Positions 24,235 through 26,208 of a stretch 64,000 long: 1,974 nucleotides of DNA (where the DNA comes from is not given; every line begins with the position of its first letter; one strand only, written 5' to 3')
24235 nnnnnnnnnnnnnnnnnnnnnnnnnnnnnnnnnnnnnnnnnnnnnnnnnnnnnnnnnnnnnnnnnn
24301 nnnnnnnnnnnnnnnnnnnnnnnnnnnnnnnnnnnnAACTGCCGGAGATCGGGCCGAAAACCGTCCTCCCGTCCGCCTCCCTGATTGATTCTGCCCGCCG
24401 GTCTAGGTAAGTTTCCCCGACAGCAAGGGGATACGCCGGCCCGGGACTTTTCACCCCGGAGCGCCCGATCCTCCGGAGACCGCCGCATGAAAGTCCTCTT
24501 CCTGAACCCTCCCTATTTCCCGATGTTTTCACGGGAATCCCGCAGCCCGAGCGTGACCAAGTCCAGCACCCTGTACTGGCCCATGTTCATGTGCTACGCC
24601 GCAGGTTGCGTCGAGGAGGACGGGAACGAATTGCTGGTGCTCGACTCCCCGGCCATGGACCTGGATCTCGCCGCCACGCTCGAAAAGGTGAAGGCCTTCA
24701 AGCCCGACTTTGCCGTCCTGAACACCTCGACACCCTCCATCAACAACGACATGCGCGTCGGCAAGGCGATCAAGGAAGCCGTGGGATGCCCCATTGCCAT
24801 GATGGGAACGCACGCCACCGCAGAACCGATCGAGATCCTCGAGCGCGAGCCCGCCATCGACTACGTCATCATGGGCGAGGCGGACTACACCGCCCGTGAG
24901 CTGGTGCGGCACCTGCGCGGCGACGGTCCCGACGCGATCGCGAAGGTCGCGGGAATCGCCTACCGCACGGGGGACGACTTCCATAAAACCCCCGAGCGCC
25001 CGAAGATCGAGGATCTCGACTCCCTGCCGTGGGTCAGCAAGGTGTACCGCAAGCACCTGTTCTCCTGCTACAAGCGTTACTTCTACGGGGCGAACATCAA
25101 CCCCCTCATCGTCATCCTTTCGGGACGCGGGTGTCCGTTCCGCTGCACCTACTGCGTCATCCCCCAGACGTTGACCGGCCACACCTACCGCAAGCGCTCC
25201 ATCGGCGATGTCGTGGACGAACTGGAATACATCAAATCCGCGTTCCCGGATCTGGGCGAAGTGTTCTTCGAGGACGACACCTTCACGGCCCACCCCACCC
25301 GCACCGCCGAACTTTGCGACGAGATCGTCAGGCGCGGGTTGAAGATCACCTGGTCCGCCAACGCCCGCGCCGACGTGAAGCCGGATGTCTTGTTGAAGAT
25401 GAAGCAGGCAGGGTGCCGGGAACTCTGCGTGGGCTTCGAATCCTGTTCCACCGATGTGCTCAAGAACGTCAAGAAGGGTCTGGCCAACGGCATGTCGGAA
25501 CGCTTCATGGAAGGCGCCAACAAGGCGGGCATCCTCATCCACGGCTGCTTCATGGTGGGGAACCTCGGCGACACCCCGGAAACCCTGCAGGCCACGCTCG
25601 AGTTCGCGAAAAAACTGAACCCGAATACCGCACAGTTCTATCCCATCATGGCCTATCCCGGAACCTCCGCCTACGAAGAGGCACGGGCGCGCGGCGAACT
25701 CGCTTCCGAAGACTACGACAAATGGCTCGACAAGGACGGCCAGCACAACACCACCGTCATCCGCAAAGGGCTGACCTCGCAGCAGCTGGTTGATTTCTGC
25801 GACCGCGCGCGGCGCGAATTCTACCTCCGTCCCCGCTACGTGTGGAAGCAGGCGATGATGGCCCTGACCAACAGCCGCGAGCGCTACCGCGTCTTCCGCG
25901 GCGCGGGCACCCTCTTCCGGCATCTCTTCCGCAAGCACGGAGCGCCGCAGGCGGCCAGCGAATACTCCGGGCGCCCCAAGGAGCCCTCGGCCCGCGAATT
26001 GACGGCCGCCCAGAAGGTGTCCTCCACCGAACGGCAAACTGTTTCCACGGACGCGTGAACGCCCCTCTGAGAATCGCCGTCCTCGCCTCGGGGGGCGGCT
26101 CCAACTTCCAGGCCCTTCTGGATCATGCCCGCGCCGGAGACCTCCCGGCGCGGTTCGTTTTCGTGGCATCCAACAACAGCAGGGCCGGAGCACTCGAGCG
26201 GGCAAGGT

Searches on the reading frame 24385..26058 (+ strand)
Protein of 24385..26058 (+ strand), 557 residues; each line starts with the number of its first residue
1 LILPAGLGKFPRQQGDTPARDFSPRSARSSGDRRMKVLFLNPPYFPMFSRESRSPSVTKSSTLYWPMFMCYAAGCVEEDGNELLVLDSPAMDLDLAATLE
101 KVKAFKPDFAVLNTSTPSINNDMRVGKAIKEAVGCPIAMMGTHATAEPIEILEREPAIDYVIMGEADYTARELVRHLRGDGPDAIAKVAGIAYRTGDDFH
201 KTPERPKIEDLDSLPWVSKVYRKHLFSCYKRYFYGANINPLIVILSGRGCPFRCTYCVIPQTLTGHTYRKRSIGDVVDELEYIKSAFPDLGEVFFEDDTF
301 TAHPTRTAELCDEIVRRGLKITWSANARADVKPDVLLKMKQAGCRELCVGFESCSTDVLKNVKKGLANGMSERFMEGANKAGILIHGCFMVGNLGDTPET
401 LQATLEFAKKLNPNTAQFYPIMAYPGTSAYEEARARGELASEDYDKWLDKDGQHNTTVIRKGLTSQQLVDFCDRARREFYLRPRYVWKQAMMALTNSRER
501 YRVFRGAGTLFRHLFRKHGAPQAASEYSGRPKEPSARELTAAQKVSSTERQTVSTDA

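Call 7: search_protein_families(library=pfam, proteins=[window:24385-26058:+], max_evalue=0.01)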
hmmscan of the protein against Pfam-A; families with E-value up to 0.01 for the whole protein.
window:24385-26058:+ (557 aa): 2 families
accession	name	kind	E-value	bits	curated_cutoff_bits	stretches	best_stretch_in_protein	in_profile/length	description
PF04055.27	Radical_SAM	-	3.5e-20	73.3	29.5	1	246-408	3-166/166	Radical SAM superfamily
PF02310.24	B12-binding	-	1.1e-10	41.9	32.1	1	67-173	15-120/121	B12 binding domain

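Call 8: search_protein_families(library=ncbifam, proteins=[window:24385-26058:+], max_evalue=0.01)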
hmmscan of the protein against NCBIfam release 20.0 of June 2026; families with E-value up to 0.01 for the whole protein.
window:24385-26058:+ (557 aa): 25 families
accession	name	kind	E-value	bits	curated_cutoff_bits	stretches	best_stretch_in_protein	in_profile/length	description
TIGR03471.1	HpnJ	equivalog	4.5e-110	368.7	577.6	1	35-516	1-469/472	hopanoid biosynthesis associated radical SAM protein HpnJ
TIGR02026.1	BchE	equivalog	3.4e-48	164.7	481.35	1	63-495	19-442/497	magnesium-protoporphyrin IX monomethyl ester anaerobic oxidative cyclase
NF050148.1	rSAM_ApyD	equivalog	1e-36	126.6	750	1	104-436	72-396/645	RiPP biosynthesis radical SAM protein ApyD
TIGR04479.1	bcpD_PhpK_rSAM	subfamily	5.8e-32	110.7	600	1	159-418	173-416/504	PhpK family radical SAM P-methyltransferase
NF038361.1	rSAM_Sden_1168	equivalog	7.6e-31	107.3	575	1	118-490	153-530/560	Sden_1168 family B12-binding radical SAM P-methyltransferase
TIGR04072.2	rSAM_ladder_B12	equivalog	1.5e-29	102.9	360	1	64-442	16-381/443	lipid biosynthesis B12-binding/radical SAM protein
TIGR04295.1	B12_rSAM_oligo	hypoth_equivalog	4.4e-27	94.8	400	1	65-431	24-382/422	TIGR04295 family B12-binding domain-containing radical SAM protein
TIGR04367.1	HpnR_B12_rSAM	equivalog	9.8e-25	87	650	1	71-447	27-385/490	hopanoid C-3 methylase HpnR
TIGR03975.1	rSAM_ocin_1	subfamily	1.4e-23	83.3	281.85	1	125-410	147-429/606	RiPP maturation radical SAM C-methyltransferase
TIGR04385.1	B12_rSAM_cofa1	equivalog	5.7e-22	78.5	450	1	139-411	104-364/438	B12 lower ligand biosynthesis radical SAM protein BzaD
TIGR04013.1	B12_SAM_MJ_1487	hypoth_equivalog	4.3e-21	75.2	251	2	95-283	31-192/382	TIGR04013 family B12-binding domain/radical SAM domain-containing protein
TIGR04014.1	B12_SAM_MJ_0865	equivalog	5e-18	65.1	360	1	139-412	72-337/434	methyl-coenzyme M reductase glutamine C-methyltransferase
NF033070.1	rSAM_AprD4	equivalog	1.7e-17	63.5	500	1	230-442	184-399/456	AprD4 family radical SAM diol-dehydratase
NF033712.0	B12_rSAM_KedN5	subfamily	2.4e-15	55.8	700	1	137-434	94-391/624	KedN5 family methylcobalamin-dependent radical SAM C-methyltransferase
TIGR04190.1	B12_SAM_Ta0216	equivalog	4.1e-11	42.2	500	1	122-412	96-395/554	TIGR04190 family B12-binding domain/radical SAM domain protein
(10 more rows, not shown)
